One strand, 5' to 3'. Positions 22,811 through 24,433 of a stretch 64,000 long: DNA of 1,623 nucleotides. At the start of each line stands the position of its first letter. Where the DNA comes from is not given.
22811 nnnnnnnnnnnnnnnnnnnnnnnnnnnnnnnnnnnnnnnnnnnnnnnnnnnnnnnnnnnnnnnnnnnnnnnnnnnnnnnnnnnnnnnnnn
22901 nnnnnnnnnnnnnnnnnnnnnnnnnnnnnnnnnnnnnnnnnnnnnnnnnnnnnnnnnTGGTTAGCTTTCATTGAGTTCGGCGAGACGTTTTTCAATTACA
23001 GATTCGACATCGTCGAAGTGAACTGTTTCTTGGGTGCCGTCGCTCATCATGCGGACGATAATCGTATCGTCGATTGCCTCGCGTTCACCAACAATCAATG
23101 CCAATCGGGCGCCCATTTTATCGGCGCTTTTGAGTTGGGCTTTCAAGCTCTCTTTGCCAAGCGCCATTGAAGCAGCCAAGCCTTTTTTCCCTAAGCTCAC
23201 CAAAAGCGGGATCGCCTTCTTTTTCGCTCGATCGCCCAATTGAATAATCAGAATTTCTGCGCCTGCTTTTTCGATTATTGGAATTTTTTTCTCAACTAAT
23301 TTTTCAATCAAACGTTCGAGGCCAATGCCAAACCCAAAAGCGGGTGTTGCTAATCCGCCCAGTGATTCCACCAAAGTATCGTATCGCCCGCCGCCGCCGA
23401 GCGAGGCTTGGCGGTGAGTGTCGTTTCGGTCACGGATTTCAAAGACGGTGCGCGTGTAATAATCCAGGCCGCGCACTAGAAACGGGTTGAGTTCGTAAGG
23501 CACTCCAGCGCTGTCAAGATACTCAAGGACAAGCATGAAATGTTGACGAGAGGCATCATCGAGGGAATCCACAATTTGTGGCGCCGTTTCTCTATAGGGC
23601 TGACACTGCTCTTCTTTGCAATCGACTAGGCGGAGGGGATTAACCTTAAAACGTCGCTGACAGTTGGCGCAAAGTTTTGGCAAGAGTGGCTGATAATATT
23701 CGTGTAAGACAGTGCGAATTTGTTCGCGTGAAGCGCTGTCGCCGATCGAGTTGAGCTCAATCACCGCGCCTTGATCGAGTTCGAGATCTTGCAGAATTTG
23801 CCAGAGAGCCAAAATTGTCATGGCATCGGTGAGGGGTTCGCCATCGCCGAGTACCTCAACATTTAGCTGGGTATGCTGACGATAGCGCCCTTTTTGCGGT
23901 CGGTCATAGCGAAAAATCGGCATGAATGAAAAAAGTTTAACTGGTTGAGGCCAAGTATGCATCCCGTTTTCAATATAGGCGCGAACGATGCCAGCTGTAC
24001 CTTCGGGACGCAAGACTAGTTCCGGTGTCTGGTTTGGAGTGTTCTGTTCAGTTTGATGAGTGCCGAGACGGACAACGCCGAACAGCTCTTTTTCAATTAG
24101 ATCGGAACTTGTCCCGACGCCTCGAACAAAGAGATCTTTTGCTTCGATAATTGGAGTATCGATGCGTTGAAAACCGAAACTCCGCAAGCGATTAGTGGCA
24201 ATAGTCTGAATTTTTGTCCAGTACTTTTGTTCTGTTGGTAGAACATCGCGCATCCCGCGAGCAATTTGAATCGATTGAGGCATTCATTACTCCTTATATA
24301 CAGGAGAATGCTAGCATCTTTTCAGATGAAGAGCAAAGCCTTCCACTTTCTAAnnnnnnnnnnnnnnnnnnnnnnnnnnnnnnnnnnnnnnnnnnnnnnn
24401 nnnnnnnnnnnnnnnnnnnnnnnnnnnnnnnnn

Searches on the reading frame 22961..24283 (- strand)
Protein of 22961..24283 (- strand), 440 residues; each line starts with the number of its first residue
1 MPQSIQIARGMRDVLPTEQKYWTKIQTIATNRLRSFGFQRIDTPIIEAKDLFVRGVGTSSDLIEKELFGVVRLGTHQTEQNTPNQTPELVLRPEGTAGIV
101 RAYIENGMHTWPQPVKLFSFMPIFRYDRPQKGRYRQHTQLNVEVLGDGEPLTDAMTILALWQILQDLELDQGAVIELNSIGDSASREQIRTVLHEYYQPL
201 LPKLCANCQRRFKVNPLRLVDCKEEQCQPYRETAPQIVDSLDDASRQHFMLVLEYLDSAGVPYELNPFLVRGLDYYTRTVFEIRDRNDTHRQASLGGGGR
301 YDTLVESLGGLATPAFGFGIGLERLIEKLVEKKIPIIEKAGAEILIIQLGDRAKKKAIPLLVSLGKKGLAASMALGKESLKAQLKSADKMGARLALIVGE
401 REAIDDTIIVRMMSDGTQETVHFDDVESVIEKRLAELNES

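Call 3: search_protein_families(library=pfam, proteins=[window:22961-24283:-], max_evalue=1)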
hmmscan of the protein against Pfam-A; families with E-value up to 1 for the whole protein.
window:22961-24283:- (440 aa): 5 families
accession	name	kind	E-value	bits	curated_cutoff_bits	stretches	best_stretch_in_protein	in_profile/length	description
PF13393.11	tRNA-synt_His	-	1.7e-27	96.9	25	1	10-325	1-308/308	Histidyl-tRNA synthetase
PF03129.25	HGTP_anticodon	-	1.1e-11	45.2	21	1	344-432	2-93/94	Anticodon binding domain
PF00587.30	tRNA-synt_2b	-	7e-10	39.7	29.3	1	86-331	8-177/179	tRNA synthetase class II core domain (G, H, P, S and T)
PF01409.25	tRNA-synt_2d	-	0.0012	18.8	19.8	1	18-158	15-146/246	tRNA synthetases class II core domain (F)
PF00152.25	tRNA-synt_2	-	0.29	10.6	25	0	301-332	264-295/308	tRNA synthetases class II (D, K and N)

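Call 57: find_homologous_proteins(query=window:22961-24283:-, max_evalue=1e-60)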
Query window:22961-24283:- (440 aa): 7885 proteins with E <= 1e-60 among 8000 candidates; the best 120 are listed.
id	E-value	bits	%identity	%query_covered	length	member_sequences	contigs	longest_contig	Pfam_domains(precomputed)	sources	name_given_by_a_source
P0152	3.8e-291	983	100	100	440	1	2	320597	PF13393.12,PF03129.26,PF00587.31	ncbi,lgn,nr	ncbi:histidine--tRNA ligase [Candidatus Berkelbacteria bacterium]|nr:histidine--tRNA ligase [Candida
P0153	1.5e-209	714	74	98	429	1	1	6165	PF13393.12,PF03129.26,PF00587.31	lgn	-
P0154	7.5e-209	712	72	100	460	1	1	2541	PF13393.12,PF03129.26,PF00587.31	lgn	-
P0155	1.3e-208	711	72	100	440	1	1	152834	PF13393.12,PF03129.26,PF00587.31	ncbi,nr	ncbi:histidine--tRNA ligase [Candidatus Berkelbacteria bacterium]|nr:histidine--tRNA ligase [Candida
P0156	1.0e-204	698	71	99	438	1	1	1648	PF13393.12,PF03129.26,PF00587.31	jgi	jgi:histidyl-tRNA synthetase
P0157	5.8e-203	693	70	100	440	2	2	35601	PF13393.12,PF03129.26,PF00587.31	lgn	-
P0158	8.5e-203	692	69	100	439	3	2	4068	PF13393.12,PF03129.26,PF00587.31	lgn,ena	-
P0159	1.1e-202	692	70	100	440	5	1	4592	PF13393.12,PF03129.26,PF00587.31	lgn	-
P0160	1.2e-201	688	69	99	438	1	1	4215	PF13393.12,PF03129.26,PF00587.31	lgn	-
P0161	4.3e-201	686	71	100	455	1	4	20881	PF13393.12,PF03129.26,PF00587.31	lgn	-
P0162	1.5e-200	685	69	100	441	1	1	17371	PF13393.12,PF03129.26,PF00587.31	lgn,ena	-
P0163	3.5e-200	683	68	99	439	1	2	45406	PF13393.12,PF03129.26,PF00587.31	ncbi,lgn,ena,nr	ncbi:histidine--tRNA ligase [Candidatus Berkelbacteria bacterium]|nr:histidine--tRNA ligase [Candida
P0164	7.6e-200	682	72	100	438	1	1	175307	PF13393.12,PF03129.26,PF00587.31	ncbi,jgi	ncbi:MAG: histidine--tRNA ligase [Patescibacteria group bacterium]|jgi:histidyl-tRNA synthetase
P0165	9.9e-200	682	69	100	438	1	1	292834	PF13393.12,PF03129.26,PF00587.31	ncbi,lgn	-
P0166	5.6e-199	679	72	100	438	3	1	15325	PF13393.12,PF03129.26,PF00587.31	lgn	-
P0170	1.8e-197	675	69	99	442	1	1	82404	PF13393.12,PF03129.26,PF01409.26,PF00587.31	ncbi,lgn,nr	ncbi:histidine--tRNA ligase [Candidatus Berkelbacteria bacterium]|nr:histidine--tRNA ligase [Candida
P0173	2.9e-196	671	71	100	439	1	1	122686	PF13393.12,PF03129.26,PF00587.31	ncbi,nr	ncbi:histidine--tRNA ligase [Candidatus Berkelbacteria bacterium]|nr:histidine--tRNA ligase [Candida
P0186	2.8e-176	605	64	96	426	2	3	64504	PF13393.12,PF03129.26,PF00587.31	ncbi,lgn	-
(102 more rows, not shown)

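Call 59: find_encoding_contigs(protein=P0155, flank=5000, max_places=1)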
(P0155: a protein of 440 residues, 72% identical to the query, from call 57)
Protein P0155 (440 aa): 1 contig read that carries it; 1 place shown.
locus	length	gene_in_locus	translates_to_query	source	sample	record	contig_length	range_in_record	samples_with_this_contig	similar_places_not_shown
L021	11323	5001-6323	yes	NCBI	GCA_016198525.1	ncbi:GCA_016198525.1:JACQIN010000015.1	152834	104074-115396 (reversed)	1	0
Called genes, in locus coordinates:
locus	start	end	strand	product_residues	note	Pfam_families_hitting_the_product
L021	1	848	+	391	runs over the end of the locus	PF08529:NusA_N, PF00575:S1 (faint), PF13184:KH_NusA_1st, PF26594:KH_NusA_2nd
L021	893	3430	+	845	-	PF02861:Clp_N, PF13191:AAA_16, PF23569:NBD_SMAX1, PF00004:AAA, PF17871:AAA_lid_9, PF07724:AAA_2, PF07728:AAA_5, PF10431:ClpB_D2-small, +7 more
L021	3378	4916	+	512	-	PF13328:HD_4, PF01966:HD, PF04607:RelA_SpoT, PF02824:TGS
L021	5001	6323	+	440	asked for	PF13393:tRNA-synt_His, PF00587:tRNA-synt_2b, PF03129:HGTP_anticodon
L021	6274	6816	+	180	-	PF00588:SpoU_methylase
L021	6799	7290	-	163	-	-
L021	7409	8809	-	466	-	-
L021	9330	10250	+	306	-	PF13744:HTH_37 (faint), PF13443:HTH_26 (faint)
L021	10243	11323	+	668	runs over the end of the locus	-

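Call 60: find_encoding_contigs(protein=P0164, flank=5000, max_places=1)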
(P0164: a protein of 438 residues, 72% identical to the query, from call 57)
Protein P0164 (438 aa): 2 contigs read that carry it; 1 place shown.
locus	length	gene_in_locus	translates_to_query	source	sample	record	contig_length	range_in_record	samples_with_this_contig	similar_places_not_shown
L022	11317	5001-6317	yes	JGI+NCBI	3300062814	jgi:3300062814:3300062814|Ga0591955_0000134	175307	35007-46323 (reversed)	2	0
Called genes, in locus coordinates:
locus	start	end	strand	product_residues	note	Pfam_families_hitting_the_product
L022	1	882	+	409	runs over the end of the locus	PF08529:NusA_N, PF13184:KH_NusA_1st, PF26594:KH_NusA_2nd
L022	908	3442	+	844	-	PF02861:Clp_N, PF00004:AAA, PF13191:AAA_16 (weak), PF23569:NBD_SMAX1 (weak), PF17871:AAA_lid_9, PF00004:AAA, PF07724:AAA_2, PF07728:AAA_5, +9 more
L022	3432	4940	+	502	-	PF13328:HD_4, PF01966:HD, PF04607:RelA_SpoT, PF02824:TGS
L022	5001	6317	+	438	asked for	PF13393:tRNA-synt_His, PF00587:tRNA-synt_2b, PF03129:HGTP_anticodon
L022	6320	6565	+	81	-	-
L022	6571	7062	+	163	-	PF00588:SpoU_methylase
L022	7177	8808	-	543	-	-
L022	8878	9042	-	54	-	-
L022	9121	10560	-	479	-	-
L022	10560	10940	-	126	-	-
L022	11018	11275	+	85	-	-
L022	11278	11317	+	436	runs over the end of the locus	PF00817:IMS, PF14520:HHH_5 (faint), PF11799:IMS_C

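Call 61: find_encoding_contigs(protein=P0165, flank=5000, max_places=1)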
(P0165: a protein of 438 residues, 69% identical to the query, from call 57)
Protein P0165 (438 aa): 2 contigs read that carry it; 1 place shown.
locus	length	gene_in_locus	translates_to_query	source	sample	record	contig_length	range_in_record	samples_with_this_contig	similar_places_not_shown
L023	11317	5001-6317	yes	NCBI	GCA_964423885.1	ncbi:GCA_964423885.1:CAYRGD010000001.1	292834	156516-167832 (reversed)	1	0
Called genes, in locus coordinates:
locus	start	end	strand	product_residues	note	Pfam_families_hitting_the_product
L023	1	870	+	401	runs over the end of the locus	PF08529:NusA_N, PF00575:S1 (faint), PF13184:KH_NusA_1st, PF26594:KH_NusA_2nd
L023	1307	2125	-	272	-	-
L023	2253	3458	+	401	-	PF00004:AAA, PF07724:AAA_2, PF07728:AAA_5, PF13401:AAA_22 (faint), PF10431:ClpB_D2-small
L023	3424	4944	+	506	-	PF13328:HD_4, PF01966:HD, PF04607:RelA_SpoT, PF02824:TGS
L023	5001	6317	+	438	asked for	PF13393:tRNA-synt_His, PF00587:tRNA-synt_2b, PF03129:HGTP_anticodon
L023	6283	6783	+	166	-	PF00588:SpoU_methylase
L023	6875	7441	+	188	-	PF07352:Phage_Mu_Gam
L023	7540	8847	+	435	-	PF00817:IMS, PF14520:HHH_5 (faint), PF11799:IMS_C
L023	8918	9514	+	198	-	PF01726:LexA_DNA_bind, PF13730:HTH_36 (weak), PF00717:Peptidase_S24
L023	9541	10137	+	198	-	PF09419:PGP_phosphatase, PF00702:Hydrolase (faint), PF13242:Hydrolase_like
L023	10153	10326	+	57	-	-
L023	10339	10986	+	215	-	PF13399:LytR_C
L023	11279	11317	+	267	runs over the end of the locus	PF05257:CHAP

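Call 62: find_encoding_contigs(protein=P0186, flank=5000, max_places=1)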
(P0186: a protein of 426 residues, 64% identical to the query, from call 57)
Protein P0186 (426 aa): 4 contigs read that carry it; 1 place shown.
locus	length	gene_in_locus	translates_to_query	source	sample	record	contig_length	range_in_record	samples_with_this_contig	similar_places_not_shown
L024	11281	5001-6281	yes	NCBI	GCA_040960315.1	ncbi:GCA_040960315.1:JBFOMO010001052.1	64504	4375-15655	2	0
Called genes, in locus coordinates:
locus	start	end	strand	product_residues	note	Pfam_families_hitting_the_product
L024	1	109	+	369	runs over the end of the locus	PF08529:NusA_N, PF07650:KH_2 (faint), PF13184:KH_NusA_1st, PF26594:KH_NusA_2nd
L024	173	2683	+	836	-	PF02861:Clp_N, PF13191:AAA_16 (weak), PF00004:AAA, PF17871:AAA_lid_9, PF00004:AAA, PF07724:AAA_2, PF07728:AAA_5, PF10431:ClpB_D2-small, +11 more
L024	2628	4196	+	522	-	PF13328:HD_4, PF01966:HD, PF04607:RelA_SpoT, PF02824:TGS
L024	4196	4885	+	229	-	PF00702:Hydrolase, PF13419:HAD_2, PF13242:Hydrolase_like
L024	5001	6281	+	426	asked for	PF13393:tRNA-synt_His, PF00587:tRNA-synt_2b, PF03129:HGTP_anticodon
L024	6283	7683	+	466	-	PF00206:Lyase_1, PF10415:FumaraseC_C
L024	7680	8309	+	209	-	PF01209:Ubie_methyltran, PF13489:Methyltransf_23, PF13847:Methyltransf_31, PF08241:Methyltransf_11, PF08242:Methyltransf_12, PF13649:Methyltransf_25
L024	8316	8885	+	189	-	PF00588:SpoU_methylase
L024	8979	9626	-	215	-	-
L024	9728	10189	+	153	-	PF00293:NUDIX, PF14815:NUDIX_4 (weak)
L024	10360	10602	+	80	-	-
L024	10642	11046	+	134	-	PF05635:23S_rRNA_IVP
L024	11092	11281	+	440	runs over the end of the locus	PF00817:IMS, PF11799:IMS_C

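Call 78: find_encoding_contigs(protein=P0173, flank=4000, max_places=1)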
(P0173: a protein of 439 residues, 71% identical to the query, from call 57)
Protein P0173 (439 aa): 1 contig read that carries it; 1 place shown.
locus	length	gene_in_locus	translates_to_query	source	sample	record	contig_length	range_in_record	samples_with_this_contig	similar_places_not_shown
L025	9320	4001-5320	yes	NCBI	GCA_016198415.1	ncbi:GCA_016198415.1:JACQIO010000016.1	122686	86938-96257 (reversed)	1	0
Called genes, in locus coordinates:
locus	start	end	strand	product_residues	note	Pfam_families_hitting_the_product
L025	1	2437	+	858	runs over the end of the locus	PF02861:Clp_N, PF13191:AAA_16 (weak), PF13401:AAA_22 (weak), PF00004:AAA, PF17871:AAA_lid_9, PF07724:AAA_2, PF07728:AAA_5, PF10431:ClpB_D2-small, +9 more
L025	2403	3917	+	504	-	PF13328:HD_4, PF01966:HD, PF04607:RelA_SpoT, PF02824:TGS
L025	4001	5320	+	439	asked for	PF13393:tRNA-synt_His, PF00587:tRNA-synt_2b, PF03129:HGTP_anticodon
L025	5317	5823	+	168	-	PF00588:SpoU_methylase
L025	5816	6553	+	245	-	-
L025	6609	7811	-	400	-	-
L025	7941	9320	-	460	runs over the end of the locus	-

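Call 79: find_encoding_contigs(protein=P0170, flank=4000, max_places=1)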
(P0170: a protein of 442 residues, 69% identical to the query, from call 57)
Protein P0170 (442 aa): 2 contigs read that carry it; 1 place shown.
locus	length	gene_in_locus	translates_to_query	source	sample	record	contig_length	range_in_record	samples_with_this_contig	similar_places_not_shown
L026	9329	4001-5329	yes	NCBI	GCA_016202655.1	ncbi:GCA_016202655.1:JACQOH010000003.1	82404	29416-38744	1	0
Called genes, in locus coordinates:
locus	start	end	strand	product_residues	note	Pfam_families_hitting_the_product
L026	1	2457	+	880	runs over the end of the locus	PF13191:AAA_16, PF23569:NBD_SMAX1, PF00004:AAA, PF17871:AAA_lid_9, PF00004:AAA, PF07724:AAA_2, PF07728:AAA_5, PF10431:ClpB_D2-small, +9 more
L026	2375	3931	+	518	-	PF13328:HD_4, PF01966:HD, PF04607:RelA_SpoT, PF02824:TGS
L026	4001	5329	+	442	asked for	PF01409:tRNA-synt_2d (faint), PF13393:tRNA-synt_His, PF00587:tRNA-synt_2b, PF03129:HGTP_anticodon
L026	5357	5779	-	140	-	-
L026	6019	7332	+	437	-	PF00817:IMS, PF11799:IMS_C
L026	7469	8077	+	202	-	PF01726:LexA_DNA_bind, PF00717:Peptidase_S24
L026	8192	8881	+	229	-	PF13399:LytR_C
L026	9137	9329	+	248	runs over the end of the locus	PF05257:CHAP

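Call 80: find_encoding_contigs(protein=P0163, flank=4000, max_places=1)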
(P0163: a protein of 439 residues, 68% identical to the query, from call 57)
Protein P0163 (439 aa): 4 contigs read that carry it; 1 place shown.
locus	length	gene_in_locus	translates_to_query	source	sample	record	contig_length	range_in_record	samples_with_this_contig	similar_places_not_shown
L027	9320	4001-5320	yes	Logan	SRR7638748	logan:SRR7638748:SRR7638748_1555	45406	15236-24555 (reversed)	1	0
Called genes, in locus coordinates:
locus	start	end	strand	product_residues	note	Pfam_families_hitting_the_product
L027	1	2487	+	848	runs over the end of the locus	PF02861:Clp_N, PF23569:NBD_SMAX1 (weak), PF00004:AAA, PF17871:AAA_lid_9, PF00004:AAA (weak), PF07724:AAA_2, PF07728:AAA_5, PF10431:ClpB_D2-small (weak), +7 more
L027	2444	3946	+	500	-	PF13328:HD_4, PF01966:HD, PF04607:RelA_SpoT, PF02824:TGS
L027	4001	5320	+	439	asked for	PF13393:tRNA-synt_His, PF00587:tRNA-synt_2b, PF13393:tRNA-synt_His, PF03129:HGTP_anticodon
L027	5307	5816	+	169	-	PF00588:SpoU_methylase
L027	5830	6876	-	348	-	PF25145:NfeD1b_N, PF01343:Peptidase_S49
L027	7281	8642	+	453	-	PF00817:IMS, PF11799:IMS_C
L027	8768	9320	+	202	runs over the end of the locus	PF01726:LexA_DNA_bind, PF13730:HTH_36 (weak), PF00717:Peptidase_S24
